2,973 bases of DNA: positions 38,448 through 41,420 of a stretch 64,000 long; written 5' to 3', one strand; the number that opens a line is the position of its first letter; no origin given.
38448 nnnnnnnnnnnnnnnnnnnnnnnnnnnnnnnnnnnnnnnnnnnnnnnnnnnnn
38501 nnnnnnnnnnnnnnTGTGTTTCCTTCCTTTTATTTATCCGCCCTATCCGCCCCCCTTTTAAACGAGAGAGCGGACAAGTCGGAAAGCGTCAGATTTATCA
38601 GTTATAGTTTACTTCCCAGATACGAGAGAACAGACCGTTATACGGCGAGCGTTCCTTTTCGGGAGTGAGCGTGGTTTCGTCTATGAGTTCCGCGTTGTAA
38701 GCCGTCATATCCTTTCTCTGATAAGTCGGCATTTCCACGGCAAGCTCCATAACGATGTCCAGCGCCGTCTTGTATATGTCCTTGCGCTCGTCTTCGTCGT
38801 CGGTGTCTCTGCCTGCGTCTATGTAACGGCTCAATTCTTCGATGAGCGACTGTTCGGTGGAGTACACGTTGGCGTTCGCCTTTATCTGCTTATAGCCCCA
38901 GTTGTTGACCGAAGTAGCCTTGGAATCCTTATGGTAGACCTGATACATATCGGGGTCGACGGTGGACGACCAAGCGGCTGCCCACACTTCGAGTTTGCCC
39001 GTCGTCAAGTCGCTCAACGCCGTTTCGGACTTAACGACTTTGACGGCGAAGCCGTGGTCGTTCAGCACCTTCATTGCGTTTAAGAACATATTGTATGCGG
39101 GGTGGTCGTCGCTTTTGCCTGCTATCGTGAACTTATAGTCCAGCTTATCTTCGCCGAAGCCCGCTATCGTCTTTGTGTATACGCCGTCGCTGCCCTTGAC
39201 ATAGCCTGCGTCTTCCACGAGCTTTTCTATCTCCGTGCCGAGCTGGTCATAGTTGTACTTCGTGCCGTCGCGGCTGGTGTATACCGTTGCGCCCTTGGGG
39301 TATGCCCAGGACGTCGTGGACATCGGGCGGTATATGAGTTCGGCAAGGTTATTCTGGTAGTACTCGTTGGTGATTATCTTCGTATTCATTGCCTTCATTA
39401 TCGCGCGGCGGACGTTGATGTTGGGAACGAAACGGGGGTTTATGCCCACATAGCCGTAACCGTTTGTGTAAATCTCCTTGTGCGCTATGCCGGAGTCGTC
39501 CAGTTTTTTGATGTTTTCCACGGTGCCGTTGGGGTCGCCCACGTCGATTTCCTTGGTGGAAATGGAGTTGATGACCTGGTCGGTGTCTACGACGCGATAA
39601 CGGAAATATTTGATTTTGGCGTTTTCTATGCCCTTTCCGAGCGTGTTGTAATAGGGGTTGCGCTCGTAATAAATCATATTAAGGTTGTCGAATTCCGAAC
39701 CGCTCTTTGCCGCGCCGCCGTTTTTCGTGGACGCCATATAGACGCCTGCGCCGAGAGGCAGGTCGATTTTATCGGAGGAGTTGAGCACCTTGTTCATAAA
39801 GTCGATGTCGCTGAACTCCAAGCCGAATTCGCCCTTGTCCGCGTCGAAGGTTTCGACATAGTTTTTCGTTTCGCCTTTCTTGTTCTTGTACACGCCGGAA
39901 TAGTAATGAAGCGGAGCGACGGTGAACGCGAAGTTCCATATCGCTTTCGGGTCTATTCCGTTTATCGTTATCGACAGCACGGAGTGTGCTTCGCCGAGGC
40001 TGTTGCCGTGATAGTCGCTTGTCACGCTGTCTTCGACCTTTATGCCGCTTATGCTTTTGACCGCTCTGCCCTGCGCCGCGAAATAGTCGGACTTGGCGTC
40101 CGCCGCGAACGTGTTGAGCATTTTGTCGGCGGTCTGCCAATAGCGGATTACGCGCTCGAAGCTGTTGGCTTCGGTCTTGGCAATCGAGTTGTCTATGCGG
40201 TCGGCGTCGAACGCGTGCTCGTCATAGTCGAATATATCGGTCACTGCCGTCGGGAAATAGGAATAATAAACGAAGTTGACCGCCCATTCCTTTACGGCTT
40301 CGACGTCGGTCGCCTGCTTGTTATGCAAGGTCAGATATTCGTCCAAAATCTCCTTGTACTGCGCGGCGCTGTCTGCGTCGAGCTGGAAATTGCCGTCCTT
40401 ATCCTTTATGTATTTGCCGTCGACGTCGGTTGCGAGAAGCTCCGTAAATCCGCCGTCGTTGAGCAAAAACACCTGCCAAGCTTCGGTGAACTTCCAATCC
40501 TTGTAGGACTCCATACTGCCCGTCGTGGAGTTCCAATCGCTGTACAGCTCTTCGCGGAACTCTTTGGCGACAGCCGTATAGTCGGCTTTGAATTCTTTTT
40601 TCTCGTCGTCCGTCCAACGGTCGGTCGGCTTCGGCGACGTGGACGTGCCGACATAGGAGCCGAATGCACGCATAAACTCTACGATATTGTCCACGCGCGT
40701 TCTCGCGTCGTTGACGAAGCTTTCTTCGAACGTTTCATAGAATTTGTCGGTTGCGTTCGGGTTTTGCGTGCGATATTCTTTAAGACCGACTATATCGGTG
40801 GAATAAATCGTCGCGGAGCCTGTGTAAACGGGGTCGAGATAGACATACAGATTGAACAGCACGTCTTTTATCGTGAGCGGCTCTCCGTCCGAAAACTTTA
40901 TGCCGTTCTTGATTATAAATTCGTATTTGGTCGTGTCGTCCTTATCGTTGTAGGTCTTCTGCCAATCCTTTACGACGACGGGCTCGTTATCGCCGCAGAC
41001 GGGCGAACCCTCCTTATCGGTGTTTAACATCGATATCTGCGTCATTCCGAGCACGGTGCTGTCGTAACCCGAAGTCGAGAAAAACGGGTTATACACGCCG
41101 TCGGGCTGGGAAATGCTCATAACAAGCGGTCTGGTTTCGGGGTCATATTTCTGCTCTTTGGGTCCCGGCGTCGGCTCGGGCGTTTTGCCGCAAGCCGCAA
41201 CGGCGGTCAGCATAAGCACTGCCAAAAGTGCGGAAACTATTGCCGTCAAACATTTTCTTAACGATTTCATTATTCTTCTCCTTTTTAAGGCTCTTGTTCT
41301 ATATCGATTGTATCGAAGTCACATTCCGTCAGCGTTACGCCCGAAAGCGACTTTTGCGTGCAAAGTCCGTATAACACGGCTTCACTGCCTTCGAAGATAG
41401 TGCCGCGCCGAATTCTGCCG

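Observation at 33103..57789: A ~24.6 kb tightly packed one-strand locus joins a giant anchored subtilase and three adhesin-like lipoproteins to an oversized Opp-type importer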

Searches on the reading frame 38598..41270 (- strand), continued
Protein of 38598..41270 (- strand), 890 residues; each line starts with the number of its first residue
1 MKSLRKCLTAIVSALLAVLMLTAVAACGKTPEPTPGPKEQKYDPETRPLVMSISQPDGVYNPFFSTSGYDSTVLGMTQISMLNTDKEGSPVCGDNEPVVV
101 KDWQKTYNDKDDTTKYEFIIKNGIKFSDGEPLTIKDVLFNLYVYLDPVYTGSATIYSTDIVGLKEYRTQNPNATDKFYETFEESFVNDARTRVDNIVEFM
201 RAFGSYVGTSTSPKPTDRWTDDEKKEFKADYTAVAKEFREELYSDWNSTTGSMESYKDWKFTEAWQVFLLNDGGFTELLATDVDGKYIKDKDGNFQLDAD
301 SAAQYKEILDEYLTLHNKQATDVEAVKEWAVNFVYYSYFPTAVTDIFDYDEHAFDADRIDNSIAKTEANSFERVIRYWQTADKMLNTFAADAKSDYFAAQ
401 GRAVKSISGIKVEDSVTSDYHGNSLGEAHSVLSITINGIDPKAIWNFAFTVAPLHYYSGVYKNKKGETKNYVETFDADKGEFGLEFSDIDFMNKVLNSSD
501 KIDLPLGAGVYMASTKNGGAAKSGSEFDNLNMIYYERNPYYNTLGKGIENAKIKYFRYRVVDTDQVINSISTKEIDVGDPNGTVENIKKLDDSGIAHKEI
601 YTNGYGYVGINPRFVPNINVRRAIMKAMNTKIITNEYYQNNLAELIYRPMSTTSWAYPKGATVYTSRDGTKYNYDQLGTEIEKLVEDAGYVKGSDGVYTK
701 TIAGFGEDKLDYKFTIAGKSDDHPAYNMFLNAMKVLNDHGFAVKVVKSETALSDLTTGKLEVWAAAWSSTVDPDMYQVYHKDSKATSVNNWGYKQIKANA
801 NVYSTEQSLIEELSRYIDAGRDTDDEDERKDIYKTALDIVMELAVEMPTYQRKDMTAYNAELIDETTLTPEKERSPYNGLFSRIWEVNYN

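Call 27: find_related_loci(query=A1, collection=genome_contigs, flank=10000)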
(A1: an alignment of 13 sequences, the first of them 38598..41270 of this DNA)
Query A1 (890 aa) in genome_contigs; peptide patterns used: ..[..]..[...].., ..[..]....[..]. (x = any residue, [..] = any of these).
598 stretches matched a pattern (row limit reached: there are more); 522 encode a relative of the query (tblastn E <= 1e-3); the best 80 are kept; 80 distinct loci.
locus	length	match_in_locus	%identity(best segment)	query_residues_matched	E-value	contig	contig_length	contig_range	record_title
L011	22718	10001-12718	60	1-890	0e+0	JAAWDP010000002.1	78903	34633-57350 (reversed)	MAG: Clostridia bacterium isolate ABMPRH_118_0 k141_377987, whole genome shotgun sequence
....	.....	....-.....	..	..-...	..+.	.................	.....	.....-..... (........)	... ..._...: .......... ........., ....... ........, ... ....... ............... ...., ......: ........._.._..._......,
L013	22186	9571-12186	56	1-890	0e+0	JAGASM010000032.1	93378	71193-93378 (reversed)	MAG: Clostridia bacterium isolate RGIG8733 Water_deer_Colon-4__c281294, whole genome shotgun sequence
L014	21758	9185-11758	56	4-889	0e+0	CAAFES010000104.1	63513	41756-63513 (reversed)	MAG TPA_asm: Clostridia bacterium, isolate HGM11386, WGS project CAAFES010000000 data, contig: SRS104400_73_k99_114564,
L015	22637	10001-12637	55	1-889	0e+0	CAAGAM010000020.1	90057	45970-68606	MAG TPA_asm: Clostridia bacterium, isolate HGM11445, WGS project CAAGAM010000000 data, contig: SRS476034_12_k119_11496,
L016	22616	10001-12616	56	1-889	0e+0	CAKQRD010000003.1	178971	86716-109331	MAG: uncultured Clostridia bacterium isolate REFINED_METABAT215_TOP10_CONTIGS_1500_ASSEMBLY_K77_MERGED__Hadza_MoBio_hadz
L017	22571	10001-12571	54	1-889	0e+0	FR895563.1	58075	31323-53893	Firmicutes bacterium CAG:475 genomic scaffold, scf86, whole genome shotgun sequence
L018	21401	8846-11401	55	1-889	0e+0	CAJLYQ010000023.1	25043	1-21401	MAG TPA_asm: uncultured Catabacter sp. isolate ERR321646-bin.66 genome assembly, contig: NODE_1336_length_25043_cov_5.22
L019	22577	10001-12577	54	1-889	0e+0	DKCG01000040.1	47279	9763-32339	MAG TPA_asm: Christensenella sp. UBA6880 UBA6880_contig_362, whole genome shotgun sequence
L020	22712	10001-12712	53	1-889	0e+0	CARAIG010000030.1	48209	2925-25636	MAG TPA_asm: uncultured Eubacteriales bacterium isolate MGBC159553 genome assembly, contig: MGBC159553.30, whole genome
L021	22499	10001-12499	56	37-889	0e+0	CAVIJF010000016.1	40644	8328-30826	bacterium isolate H07616-L1_cleanbin_000023 genome assembly, contig: Spades_H07616-L1_contig_557, whole genome shotgun s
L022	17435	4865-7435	53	1-889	0e+0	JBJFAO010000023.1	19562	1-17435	MAG: Christensenellales bacterium isolate LOHA29_bin.008 NODE_1313_length_19562_cov_5.440714, whole genome shotgun seque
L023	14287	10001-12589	54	1-890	0e+0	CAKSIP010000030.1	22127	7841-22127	MAG: uncultured Eubacteriales bacterium isolate REFINED_METABAT215_TOP10_CONTIGS_1500_ASSEMBLY_K77_MERGED__Hadza_MoBio_h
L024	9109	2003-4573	54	1-890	0e+0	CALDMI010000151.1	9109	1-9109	MAG TPA_asm: uncultured Clostridia bacterium isolate SRR1747063_bin.10_CONCOCT_v1.1_MAG genome assembly, contig: ERZ8082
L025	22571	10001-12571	53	1-890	0e+0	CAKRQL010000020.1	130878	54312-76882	MAG: uncultured Eubacteriales bacterium isolate REFINED_METABAT215_TOP10_CONTIGS_1500_ASSEMBLY_K127_MEGAHIT__Hadza_MoBio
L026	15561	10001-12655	53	5-889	0e+0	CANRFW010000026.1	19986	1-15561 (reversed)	MAG: uncultured Clostridia bacterium isolate Lapin-023__bin33 genome assembly, contig: Lapin-023__NODE_3589_length_19986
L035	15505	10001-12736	48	4-890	0e+0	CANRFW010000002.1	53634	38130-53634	MAG: uncultured Clostridia bacterium isolate Lapin-023__bin33 genome assembly, contig: Lapin-023__NODE_850_length_53634_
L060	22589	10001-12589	43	4-890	0e+0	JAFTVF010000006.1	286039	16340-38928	MAG: Clostridia bacterium isolate RGIG4180 Roe_deer_Colon-2__c769, whole genome shotgun sequence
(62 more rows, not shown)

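Call 39: search_solved_structures(query=A1, max_evalue=0.001)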
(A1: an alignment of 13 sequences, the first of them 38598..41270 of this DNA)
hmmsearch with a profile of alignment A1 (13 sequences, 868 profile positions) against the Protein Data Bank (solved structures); distinct sequences matched with E-value up to 0.001: 2.
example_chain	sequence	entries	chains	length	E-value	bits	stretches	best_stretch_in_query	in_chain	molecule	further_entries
1xoc_A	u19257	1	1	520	1.4e-09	39.8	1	533-778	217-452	Oligopeptide-binding protein appA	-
5u4o_A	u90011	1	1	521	5.2e-09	37.9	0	12-167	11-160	ABC transporter substrate-binding protein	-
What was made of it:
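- On Opp/Dpp-type peptide ABC importer (PepT family): The profile's best solved match is AppA (1.4e-09, call 39), and the top Foldseek hit is a Thermus oligopeptide binder.
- The best solved relative of the binding-protein profile is the nonapeptide binder AppA (call 39).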

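Call 40: search_protein_families(library=ncbifam, proteins=[window:38598-41270:-], max_evalue=0.0001)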
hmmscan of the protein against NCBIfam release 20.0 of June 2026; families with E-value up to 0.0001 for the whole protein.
window:38598-41270:- (890 aa): 2 families
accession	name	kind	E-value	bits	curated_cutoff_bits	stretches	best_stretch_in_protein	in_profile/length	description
NF045467.1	Opp4A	equivalog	8.3e-26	90.3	650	2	54-169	43-148/556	oligopeptide ABC transporter substrate-binding protein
TIGR04028.1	SBP_KPN_01854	hypoth_equivalog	7.8e-10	37.9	468.5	0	614-851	266-479/509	TIGR04028 family ABC transporter substrate-binding protein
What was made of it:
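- The best profile match among solved proteins is AppA (call 39), and the best family matches are oligopeptide systems (call 40).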

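Call 51: predict_structure(alignment_id=A1)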
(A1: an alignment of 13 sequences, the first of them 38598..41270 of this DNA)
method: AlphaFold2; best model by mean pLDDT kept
length: 890 residues; sequences in the alignment: 13
mean_pLDDT: 69.4   pTM: 0.59
mean pLDDT of the five models: 69.4, 67.3, 64.9, 63.5, 59.5
residues with pLDDT >= 90: 125; 70-90: 377; 50-70: 228; < 50: 160
segments of 3 or more residues with pLDDT < 50: 1-6, 21-78, 150-153, 498-514, 523-555, 653-658, 750-773, 785-790
pLDDT, mean of each block of 10 residues (from residue 1): 50 60 36 33 36 24 24 38 60 72 90 92 64 80 66 62 84 73 77 90 84 84 92 91 76 71 86 81 78 77 93 91 90 93 92 93 91 77 74 73 80 86 85 89 72 68 69 70 64 54 36 49 48 46 39 47 64 72 80 84 55 74 83 77 66 49 70 83 91 86 70 64 72 88 68 41 36 55 48 63 77 82 75 74 62 77 77 62 60
secondary structure, 60 per line:
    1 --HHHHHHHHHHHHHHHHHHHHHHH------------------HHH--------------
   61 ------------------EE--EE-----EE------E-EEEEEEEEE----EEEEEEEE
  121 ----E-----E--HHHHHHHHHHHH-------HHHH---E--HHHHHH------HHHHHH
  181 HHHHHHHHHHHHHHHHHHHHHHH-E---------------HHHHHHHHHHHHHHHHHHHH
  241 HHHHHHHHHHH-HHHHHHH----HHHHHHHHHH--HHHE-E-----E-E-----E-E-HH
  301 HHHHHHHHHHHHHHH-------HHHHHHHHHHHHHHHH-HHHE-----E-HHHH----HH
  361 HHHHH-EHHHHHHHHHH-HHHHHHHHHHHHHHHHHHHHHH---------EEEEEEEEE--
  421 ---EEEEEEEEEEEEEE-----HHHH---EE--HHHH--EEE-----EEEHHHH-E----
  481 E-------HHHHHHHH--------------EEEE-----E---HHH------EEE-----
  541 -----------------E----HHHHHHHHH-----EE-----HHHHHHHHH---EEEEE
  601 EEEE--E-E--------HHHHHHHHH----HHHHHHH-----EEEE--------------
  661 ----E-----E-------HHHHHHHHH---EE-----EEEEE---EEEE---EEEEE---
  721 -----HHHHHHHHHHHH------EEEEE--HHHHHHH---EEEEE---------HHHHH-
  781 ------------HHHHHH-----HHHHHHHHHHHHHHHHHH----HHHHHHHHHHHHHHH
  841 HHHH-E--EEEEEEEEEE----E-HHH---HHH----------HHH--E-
elements in order (helices of 4 or more, strands of 3 or more residues): H3-25 E100-108 E113-120 H134-145 H153-156 H163-168 H175-203 H221-251 H253-259 H264-273 H299-315 H323-338 H351-354 H359-365 H368-377 H379-400 E410-418 E424-437 H443-446 H454-457 E460-462 E468-470 H471-474 H489-496 E511-514 E533-535 H563-571 H584-592 E596-604 H618-626 H631-637 E643-646 H679-687 E698-702 E706-709 E713-717 H726-737 E744-748 H751-757 E761-765 H775-779 H793-798 H804-821 H826-844 E849-858
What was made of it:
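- Tried and rejected: The AlphaFold model of the binding protein is moderate (pLDDT 69, call 51).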

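Call 56: fold_search(model_id=the predicted structure, library=pdb)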
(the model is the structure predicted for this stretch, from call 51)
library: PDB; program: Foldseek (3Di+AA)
matches with E <= 10: 233; with E <= 0.001: 166
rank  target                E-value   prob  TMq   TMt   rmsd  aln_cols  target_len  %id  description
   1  2d5w_A                6.6e-13  1.00  0.34  0.48   7.4       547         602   14  The crystal structure of oligopeptide binding protein from Thermus thermophilus HB8 complexed with pentapeptide (released 2006-10-17)
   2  4oeu_A                4.7e-12  1.00  0.34  0.57   7.6       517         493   16  Crystal structure of NikZ from Campylobacter jejuni in complex with Ni(L-His) (released 2014-10-01)
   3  4oet_A                7.7e-12  1.00  0.33  0.55   8.2       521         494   16  Crystal structure of NikZ from Campylobacter jejuni, unliganded form (released 2014-10-01)
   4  1xoc_A                8.9e-12  1.00  0.36  0.59   5.3       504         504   13  The structure of the oligopeptide-binding protein, AppA, from Bacillus subtilis in complex with a nonapeptide. (released 2005-01-25)
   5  5za4                  1.6e-11  1.00  0.33  0.56   8.7       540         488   14  Crystal structure of Sialic acid Binding protein from Haemophilus ducreyi (released 2018-10-24)
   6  6wm7_A                2.5e-11  1.00  0.34  0.53   6.4       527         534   15  Periplasmic EDTA-binding protein EppA, orthorhombic (released 2020-11-18)
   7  5z99                  2.8e-11  1.00  0.31  0.53   9.7       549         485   14  Crystal structure of Sialic acid Binding protein from Haemophilus ducreyi with Neu5Ac (released 2018-10-24)
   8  6wm6                  4.3e-11  1.00  0.35  0.55   6.3       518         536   15  Periplasmic EDTA-binding protein EppA, tetragonal (released 2020-11-18)
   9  3m8u                  9.0e-11  1.00  0.33  0.54   6.2       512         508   14  Crystal structure of glutathione-binding protein A (GbpA) from Haemophilus parasuis SH0165 in complex with glutathione d (released 2010-07-14)
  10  5yyb_A                1.3e-10  1.00  0.31  0.52   9.5       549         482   15  Crystal structure of Sialic acid Binding protein from Haemophilus ducreyi with Neu5Gc (released 2018-10-24)
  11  3rya_A                1.7e-10  1.00  0.32  0.47   7.9       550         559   16  Lactococcal OppA complexed with SLSQLSSQS (released 2011-06-29)
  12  3fto                  2.2e-10  1.00  0.28  0.41   9.3       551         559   16  Crystal structure of OppA in a open conformation (released 2009-03-31)
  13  3drj_A                2.2e-10  1.00  0.28  0.40   9.4       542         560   16  Crystal structure of Lactococcal OppA co-crystallized with pTH-related peptide in an open conformation (released 2009-03-31)
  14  5isu                  2.3e-10  1.00  0.33  0.56   7.1       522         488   15  2.2 Angstrom Crystal Structure of ABC Transporter Substrate Binding Protein CtaP (Lmo0135) from Listeria monocytogenes. (released 2016-03-23)
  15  4oer_A                2.4e-10  1.00  0.27  0.43   9.6       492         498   15  Crystal structure of NikA from Brucella suis, unliganded form (released 2014-10-01)
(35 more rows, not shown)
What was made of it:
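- On Opp/Dpp-type peptide ABC importer (PepT family): Fold neighbours of the binding-protein model are all cluster C binding proteins (call 56). NikZ, sialic-acid and EDTA binders score similarly (call 56), and the model has pLDDT 69 (call 51).
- The top Foldseek hit is an oligopeptide binder (call 56). Its fold neighbours include nickel, sialic-acid, EDTA and chitin binders at similar scores (calls 51, 56), so ligand class is unresolved. Family-5 binding proteins include sugar, nickel, sialic-acid and opine binders, and these appear among the fold neighbours at similar scores (call 56).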

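Call 60: search_protein_families(library=pfam, proteins=[L060:36-1037:+, L060:1055-2143:+, L060:2681-4042:+, L060:3978-5111:+, L060:5506-6303:+, L060:7026-7784:+, L060:8679-9962:+, L060:18876-20333:+, L060:20361-21344:+], max_evalue=0.00001)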
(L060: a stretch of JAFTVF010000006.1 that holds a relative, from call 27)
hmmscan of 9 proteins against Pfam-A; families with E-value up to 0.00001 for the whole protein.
L060:36-1037:+ (333 aa): 1 family
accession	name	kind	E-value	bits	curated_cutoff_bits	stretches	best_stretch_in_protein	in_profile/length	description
PF06245.16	DUF1015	-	1.8e-79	267.5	25.8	1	3-233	79-310/325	Protein of unknown function (DUF1015)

L060:1055-2143:+ (362 aa): 1 family
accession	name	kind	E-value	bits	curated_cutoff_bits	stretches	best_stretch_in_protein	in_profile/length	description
PF13393.11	tRNA-synt_His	-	3.3e-48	164.9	25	1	7-298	11-306/308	Histidyl-tRNA synthetase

L060:2681-4042:+ (453 aa): 1 family
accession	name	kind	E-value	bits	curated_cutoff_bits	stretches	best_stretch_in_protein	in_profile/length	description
PF00815.25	Histidinol_dh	-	1.2e-177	591.5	27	1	51-450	9-411/411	Histidinol dehydrogenase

L060:3978-5111:+ (377 aa): 1 family
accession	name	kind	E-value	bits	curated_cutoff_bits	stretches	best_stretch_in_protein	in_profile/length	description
PF00155.27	Aminotran_1_2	-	2.5e-57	195.1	19.7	1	48-366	3-359/361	Aminotransferase class I and II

L060:5506-6303:+ (265 aa): 2 families
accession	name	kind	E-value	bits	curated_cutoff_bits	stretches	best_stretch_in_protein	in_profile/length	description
PF00117.34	GATase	-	9e-20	71.6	22.8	1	67-262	2-186/190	Glutamine amidotransferase class-I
PF07685.20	GATase_3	-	5.8e-11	42.8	27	1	83-169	20-116/196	CobB/CobQ-like glutamine amidotransferase domain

L060:7026-7784:+ (252 aa): 1 family
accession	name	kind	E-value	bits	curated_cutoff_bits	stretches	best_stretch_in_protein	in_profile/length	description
PF00977.27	His_biosynth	-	1.3e-75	254.2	23.6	1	5-234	1-227/228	Histidine biosynthesis protein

L060:8679-9962:+ (427 aa): 0 families

L060:18876-20333:+ (485 aa): 3 families
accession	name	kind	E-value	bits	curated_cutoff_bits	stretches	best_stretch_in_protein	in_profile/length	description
PF00478.31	IMPDH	-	2.5e-165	550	25.6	1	9-471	1-345/345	IMP dehydrogenase / GMP reductase domain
PF00571.33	CBS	-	2.4e-23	82.7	24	2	150-204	1-54/57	CBS domain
PF03060.21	NMO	-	6.6e-09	36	28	0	210-372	82-233/331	Nitronate monooxygenase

L060:20361-21344:+ (327 aa): 2 families
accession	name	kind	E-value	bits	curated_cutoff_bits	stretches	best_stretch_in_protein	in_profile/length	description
PF00958.27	GMP_synt_C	-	1.6e-37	127.9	27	1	235-326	1-92/92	GMP synthase C terminal domain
PF02540.23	NAD_synthase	-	8.1e-09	35.4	21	1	24-66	9-47/242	NAD synthase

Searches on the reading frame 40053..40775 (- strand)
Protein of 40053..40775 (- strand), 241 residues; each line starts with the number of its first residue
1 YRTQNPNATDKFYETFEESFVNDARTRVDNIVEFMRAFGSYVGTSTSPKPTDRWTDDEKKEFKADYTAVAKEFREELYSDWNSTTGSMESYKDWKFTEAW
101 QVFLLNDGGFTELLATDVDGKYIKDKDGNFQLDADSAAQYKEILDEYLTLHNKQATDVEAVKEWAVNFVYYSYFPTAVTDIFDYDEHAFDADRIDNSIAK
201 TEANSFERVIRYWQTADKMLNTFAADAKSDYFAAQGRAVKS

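Call 82: search_solved_structures(query=window:40053-40775:-, max_evalue=1)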
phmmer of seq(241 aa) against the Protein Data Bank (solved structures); distinct sequences matched with E-value up to 1: 1.
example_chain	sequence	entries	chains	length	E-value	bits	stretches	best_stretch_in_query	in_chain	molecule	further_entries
3hm0_A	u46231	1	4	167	0.78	12.7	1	58-135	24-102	Probable Thioesterase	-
